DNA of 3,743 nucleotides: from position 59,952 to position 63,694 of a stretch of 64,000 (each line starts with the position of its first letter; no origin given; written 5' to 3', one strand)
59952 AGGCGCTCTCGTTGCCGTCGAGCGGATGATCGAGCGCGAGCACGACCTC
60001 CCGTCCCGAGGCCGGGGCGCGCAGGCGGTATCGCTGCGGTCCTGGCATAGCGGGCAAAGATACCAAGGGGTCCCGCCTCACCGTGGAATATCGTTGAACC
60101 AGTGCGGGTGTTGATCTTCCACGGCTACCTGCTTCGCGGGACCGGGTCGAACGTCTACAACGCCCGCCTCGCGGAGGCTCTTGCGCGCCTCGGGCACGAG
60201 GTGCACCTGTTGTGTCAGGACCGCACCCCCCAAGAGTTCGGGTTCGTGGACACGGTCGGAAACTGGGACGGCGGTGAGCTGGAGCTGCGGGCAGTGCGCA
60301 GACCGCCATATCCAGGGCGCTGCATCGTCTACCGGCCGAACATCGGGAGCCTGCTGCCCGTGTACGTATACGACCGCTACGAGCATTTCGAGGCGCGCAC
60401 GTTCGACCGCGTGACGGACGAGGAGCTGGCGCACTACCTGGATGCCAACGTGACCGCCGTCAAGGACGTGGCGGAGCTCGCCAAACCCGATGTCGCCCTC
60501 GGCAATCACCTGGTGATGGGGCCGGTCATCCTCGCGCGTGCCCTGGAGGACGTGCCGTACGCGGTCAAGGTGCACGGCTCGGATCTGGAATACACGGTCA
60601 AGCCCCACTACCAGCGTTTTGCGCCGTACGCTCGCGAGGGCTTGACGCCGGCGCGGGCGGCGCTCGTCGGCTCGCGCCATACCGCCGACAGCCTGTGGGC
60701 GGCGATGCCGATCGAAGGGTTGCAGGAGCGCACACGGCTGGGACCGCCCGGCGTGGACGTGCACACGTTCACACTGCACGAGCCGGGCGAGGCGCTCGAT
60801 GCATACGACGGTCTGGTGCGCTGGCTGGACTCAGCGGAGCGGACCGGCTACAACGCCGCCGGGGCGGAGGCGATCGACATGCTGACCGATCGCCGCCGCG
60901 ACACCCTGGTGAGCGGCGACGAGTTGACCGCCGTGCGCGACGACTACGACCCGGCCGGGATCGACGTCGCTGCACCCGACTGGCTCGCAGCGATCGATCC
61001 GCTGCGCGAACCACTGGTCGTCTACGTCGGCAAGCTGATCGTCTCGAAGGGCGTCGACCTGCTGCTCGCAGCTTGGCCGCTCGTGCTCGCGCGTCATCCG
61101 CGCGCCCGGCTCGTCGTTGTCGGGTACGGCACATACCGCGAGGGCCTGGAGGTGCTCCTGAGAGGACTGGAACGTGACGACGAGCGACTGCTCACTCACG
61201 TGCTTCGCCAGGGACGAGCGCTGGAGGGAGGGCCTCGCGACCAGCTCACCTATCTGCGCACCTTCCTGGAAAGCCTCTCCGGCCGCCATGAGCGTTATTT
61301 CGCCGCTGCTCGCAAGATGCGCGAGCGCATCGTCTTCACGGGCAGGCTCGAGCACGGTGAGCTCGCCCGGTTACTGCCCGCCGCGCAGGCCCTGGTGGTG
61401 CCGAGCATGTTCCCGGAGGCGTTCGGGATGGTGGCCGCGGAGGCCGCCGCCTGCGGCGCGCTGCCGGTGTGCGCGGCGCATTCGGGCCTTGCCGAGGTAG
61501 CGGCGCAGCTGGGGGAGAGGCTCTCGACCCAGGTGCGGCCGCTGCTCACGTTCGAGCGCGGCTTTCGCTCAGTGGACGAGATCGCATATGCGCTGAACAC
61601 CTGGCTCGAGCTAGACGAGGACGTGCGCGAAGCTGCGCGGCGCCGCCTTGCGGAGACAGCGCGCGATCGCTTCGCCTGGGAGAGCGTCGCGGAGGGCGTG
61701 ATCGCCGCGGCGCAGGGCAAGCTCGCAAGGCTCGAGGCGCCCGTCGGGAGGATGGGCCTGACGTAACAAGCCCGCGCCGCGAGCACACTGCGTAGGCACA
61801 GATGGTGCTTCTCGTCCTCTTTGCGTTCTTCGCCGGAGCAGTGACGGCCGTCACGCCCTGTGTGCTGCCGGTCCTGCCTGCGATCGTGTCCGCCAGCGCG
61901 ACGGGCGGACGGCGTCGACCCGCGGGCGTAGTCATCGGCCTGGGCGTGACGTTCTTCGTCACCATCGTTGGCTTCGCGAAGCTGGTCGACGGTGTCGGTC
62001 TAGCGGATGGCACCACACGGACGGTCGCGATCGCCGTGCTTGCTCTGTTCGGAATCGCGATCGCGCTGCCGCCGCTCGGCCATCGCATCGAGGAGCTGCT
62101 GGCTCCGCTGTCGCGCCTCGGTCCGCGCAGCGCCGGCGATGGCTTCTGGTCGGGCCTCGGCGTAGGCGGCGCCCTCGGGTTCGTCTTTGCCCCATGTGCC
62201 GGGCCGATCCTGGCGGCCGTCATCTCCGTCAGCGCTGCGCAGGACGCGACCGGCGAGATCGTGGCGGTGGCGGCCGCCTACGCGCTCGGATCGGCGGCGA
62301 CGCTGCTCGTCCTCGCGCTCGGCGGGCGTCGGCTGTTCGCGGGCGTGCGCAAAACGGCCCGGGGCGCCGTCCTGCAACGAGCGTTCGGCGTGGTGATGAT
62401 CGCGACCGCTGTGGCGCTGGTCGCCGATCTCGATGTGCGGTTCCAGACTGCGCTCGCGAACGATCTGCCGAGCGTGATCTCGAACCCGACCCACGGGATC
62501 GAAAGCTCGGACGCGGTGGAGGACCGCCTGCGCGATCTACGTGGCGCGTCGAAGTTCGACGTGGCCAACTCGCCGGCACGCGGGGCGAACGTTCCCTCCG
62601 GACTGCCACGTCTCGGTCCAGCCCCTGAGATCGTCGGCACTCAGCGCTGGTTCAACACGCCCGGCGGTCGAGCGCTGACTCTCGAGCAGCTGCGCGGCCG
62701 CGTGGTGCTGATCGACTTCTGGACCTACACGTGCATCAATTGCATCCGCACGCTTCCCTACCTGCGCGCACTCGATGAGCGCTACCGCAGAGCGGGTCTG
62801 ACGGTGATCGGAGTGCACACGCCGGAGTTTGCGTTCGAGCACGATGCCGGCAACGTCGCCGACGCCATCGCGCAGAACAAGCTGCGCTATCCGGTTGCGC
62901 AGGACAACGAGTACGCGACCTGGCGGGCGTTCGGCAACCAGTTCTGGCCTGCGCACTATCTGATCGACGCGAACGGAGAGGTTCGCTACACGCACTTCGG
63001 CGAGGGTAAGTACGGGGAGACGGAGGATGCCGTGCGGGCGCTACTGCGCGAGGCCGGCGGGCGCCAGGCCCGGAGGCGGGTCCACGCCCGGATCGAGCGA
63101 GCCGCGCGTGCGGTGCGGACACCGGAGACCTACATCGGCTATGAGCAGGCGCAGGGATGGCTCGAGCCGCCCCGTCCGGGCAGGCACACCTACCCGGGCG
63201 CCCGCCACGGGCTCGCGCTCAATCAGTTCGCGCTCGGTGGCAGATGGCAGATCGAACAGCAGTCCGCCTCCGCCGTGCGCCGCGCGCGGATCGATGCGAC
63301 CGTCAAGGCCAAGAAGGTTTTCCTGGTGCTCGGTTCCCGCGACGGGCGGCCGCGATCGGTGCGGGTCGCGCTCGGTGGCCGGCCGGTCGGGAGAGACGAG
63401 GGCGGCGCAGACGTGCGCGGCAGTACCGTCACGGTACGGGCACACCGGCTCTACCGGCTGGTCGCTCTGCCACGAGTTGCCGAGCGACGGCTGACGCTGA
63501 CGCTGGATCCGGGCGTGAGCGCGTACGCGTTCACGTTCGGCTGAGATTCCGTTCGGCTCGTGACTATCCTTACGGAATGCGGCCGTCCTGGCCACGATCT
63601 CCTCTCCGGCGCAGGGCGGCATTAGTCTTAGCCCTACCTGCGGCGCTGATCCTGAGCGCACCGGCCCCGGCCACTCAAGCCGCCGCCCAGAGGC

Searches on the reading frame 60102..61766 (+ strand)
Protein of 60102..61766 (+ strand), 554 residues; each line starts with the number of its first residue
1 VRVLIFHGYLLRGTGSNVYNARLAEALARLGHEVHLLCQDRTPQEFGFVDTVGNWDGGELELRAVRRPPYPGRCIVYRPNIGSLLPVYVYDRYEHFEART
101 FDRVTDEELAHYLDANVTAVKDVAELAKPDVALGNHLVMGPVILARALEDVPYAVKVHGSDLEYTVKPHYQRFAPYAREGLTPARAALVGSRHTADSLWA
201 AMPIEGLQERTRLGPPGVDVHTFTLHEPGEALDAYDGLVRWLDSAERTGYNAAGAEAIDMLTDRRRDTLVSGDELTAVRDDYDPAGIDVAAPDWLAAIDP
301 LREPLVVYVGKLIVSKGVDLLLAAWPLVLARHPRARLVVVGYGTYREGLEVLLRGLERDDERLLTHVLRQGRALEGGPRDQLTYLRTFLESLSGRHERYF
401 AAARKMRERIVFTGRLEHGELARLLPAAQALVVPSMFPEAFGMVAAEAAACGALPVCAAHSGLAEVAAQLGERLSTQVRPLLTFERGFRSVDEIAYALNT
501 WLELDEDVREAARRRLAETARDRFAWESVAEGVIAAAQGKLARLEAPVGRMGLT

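Call 77: search_protein_families(library=pfam, proteins=[window:60102-61766:+], max_evalue=0.001)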
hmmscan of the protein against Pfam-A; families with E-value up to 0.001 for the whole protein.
window:60102-61766:+ (554 aa): 6 families
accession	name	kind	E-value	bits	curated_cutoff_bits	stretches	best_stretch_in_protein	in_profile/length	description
PF00534.26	Glycos_transf_1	-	3e-22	79.4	26.4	2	399-514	64-163/172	Glycosyl transferases group 1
PF13692.12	Glyco_trans_1_4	-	7.8e-19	68.8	27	2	400-467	49-115/142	Glycosyl transferases group 1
PF13579.12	Glyco_trans_4_4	-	9.5e-11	42.7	29.7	1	14-198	1-142/158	Glycosyl transferase 4-like domain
PF20706.3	GT4-conflict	-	2.1e-10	40.6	26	1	418-532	272-384/385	Family 4 Glycosyltransferase in conflict systems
PF13439.12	Glyco_transf_4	-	4.3e-10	40.3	28.5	1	15-220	3-168/170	Glycosyltransferase Family 4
PF13477.12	Glyco_trans_4_2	-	0.00013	22.6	23.4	0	111-178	59-126/139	Glycosyl transferase 4-like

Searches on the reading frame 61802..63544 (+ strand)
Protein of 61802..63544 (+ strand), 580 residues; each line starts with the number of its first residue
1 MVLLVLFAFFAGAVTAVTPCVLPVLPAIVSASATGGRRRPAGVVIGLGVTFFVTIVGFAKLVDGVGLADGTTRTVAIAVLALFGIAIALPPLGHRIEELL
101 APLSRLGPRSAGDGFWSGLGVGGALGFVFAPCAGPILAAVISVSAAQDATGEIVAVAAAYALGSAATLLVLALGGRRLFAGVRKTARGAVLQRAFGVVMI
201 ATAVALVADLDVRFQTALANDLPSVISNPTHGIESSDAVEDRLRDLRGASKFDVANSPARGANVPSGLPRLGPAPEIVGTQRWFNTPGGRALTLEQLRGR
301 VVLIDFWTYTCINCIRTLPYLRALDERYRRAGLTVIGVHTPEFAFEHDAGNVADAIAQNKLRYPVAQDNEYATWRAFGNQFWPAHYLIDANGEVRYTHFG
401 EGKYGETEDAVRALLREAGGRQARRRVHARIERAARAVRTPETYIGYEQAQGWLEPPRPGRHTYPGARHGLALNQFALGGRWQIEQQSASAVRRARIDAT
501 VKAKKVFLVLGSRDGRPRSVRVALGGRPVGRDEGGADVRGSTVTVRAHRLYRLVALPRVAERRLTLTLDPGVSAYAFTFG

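Call 77: search_protein_families(library=pfam, proteins=[window:61802-63544:+], max_evalue=0.001)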
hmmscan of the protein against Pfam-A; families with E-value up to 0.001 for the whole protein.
window:61802-63544:+ (580 aa): 5 families
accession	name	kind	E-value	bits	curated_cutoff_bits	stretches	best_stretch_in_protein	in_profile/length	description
PF17991.7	Thioredoxin_10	-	2.9e-32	112.6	27.1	1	440-580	1-142/142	Thioredoxin like C-terminal domain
PF08534.16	Redoxin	-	3.2e-15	56.6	26.6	1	287-410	16-144/148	Redoxin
PF00578.27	AhpC-TSA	-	3.3e-13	50.1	26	1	288-396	14-123/124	AhpC/TSA family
PF02683.22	DsbD_TM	-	2.6e-11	43.7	27.1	1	3-208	2-216/219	Cytochrome C biogenesis protein transmembrane domain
PF13905.12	Thioredoxin_8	-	1e-07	32.6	27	1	299-394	1-94/94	Thioredoxin-like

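Call 82: find_encoding_contigs(protein=window:61802-63544:+, flank=10000, max_places=6)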
Protein window:61802-63544:+ (580 aa): no gene with exactly this product is on record in the collection.
